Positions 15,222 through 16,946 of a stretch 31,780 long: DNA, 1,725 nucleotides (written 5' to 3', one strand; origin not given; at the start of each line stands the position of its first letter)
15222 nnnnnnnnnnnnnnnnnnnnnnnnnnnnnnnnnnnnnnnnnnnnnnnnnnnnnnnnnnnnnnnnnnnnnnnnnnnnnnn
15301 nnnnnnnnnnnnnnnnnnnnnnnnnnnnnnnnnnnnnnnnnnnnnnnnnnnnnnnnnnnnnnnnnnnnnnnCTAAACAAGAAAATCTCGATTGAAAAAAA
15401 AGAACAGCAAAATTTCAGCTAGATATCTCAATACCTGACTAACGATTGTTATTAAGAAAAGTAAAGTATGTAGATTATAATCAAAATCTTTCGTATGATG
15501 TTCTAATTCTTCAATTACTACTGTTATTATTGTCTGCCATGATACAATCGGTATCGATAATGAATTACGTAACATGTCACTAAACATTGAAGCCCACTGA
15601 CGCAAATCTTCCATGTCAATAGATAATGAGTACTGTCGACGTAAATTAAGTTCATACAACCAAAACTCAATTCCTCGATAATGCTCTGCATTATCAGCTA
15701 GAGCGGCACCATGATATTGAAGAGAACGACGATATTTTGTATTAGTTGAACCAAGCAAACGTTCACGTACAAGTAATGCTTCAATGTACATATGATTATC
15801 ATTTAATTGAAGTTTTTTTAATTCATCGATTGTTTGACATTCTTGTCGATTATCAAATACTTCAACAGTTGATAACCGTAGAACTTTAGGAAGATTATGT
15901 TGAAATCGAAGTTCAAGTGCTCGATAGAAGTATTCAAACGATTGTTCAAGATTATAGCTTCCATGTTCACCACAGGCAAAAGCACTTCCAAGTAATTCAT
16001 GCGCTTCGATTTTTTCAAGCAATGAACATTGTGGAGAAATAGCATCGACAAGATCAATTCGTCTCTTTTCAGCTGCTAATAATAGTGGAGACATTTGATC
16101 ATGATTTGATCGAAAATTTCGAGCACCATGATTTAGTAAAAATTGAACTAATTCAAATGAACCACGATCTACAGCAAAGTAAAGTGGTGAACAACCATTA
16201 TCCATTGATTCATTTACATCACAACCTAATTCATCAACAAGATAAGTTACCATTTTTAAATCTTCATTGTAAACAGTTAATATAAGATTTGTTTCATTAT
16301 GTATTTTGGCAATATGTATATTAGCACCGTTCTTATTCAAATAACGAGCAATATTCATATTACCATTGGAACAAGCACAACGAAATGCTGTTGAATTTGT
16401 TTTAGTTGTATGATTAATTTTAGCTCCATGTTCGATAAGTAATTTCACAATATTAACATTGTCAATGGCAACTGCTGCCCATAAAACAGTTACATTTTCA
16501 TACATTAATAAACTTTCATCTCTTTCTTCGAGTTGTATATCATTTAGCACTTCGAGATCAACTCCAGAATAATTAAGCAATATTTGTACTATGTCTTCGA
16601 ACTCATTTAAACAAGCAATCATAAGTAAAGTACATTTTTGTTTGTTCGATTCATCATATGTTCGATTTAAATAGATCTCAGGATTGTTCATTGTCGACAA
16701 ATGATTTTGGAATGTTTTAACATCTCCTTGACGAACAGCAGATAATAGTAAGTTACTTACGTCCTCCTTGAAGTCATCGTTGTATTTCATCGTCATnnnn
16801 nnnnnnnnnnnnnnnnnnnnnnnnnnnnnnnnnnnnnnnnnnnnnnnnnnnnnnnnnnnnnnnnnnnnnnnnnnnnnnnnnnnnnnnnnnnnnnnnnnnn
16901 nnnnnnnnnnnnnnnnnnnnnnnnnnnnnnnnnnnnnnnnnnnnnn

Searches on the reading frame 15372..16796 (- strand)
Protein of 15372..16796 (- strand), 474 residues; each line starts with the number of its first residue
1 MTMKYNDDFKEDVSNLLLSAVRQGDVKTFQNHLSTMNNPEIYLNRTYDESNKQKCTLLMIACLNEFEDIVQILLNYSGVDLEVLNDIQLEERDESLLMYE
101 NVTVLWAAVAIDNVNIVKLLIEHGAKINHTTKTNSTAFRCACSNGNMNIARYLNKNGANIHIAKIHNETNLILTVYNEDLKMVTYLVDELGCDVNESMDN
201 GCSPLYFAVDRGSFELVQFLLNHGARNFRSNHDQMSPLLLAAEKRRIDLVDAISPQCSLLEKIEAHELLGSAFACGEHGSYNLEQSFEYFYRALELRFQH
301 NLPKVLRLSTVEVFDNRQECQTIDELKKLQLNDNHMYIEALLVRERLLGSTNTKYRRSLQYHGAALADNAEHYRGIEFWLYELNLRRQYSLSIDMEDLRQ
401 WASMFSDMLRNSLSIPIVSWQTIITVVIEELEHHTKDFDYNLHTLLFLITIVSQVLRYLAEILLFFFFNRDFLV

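Call 40: search_protein_families(library=pfam, proteins=[window:15372-16796:-], max_evalue=0.01)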
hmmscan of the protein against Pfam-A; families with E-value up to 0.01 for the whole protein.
window:15372-16796:- (474 aa): 7 families
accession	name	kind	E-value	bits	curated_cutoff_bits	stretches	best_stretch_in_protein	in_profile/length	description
PF12796.13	Ank_2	-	6.4e-29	100.8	27.3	3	171-253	1-79/90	Ankyrin repeats (3 copies)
PF00023.36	Ank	-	9.8e-26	88.8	21.1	2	200-225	1-26/33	Ankyrin repeat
PF13606.12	Ank_3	-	2.7e-24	82.7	22.3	3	200-225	1-26/30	Ankyrin repeat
PF13637.12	Ank_4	-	2.7e-21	75.6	22.7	3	108-153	4-49/50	Ankyrin repeats (many copies)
PF13857.12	Ank_5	-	1e-09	39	27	0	200-227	13-42/56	Ankyrin repeats (many copies)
PF23745.1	ANK_LRRK2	-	5.5e-06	26.7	27.5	1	104-197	34-123/130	LRRK2 ANK repeat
PF24521.3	Ank_KRIT1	-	0.0016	18.6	80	0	58-137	50-120/149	KRIT1 ankyrin-repeats domain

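Call 67: search_solved_structures(query=window:15372-16796:-, max_evalue=1e-10)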
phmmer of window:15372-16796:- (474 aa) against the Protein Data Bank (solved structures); distinct sequences matched with E-value up to 1e-10: 211 (the best 60 are shown).
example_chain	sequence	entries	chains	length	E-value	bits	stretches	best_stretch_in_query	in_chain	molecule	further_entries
8ij1_D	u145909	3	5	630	6.7e-59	203.4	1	8-432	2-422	Protein fem-1 homolog B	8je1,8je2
8wqa_D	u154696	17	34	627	3.9e-58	200.9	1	16-432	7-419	Protein fem-1 homolog B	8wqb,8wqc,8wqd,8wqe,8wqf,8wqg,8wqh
9j64_I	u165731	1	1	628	3.9e-58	200.9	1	16-432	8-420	Protein fem-1 homolog B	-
7roy_A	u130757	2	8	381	1.4e-56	195.7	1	14-387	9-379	Protein fem-1 homolog B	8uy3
4rlv_A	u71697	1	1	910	1.4e-52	182.6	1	100-253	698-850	Ankyrin-1, Ankyrin-2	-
6lbf_A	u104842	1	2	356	1.3e-50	176.1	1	16-368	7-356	Protein fem-1 homolog B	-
7cng_A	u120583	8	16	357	5.1e-48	167.5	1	14-351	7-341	Protein fem-1 homolog B,Peptide from Cyclin-dependent kinase 5 activator 1 | Protein fem-1 homolog B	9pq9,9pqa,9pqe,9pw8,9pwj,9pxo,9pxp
7el6_A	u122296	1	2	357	6.4e-48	167.2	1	16-350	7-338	Protein fem-1 homolog B,Guanine nucleotide exchange protein SMCR8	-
8pql_H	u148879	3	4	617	4.7e-47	164.4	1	13-411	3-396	Protein fem-1 homolog C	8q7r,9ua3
6lf0_A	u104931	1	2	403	1.2e-44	156.4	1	13-411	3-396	Protein fem-1 homolog C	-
6lbn_A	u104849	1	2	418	1e-43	153.3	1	12-388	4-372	Protein fem-1 homolog C,Peptide from Nucleotide exchange factor SIL1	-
6le6_A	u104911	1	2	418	1e-43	153.3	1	12-388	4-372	Protein fem-1 homolog C,10-mer peptide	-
6lbg_B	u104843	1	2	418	1e-43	153.3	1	12-388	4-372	Protein fem-1 homolog C,Peptide from Olfactory receptor 51B2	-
6ldp_A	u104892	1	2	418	1e-43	153.3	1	12-388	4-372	Protein fem-1 homolog C,Peptide from Cyclin-dependent kinase 5 activator 1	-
6ley_A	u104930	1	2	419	1e-43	153.3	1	12-388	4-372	Protein fem-1 homolog C,Peptide from Nucleotide exchange factor SIL1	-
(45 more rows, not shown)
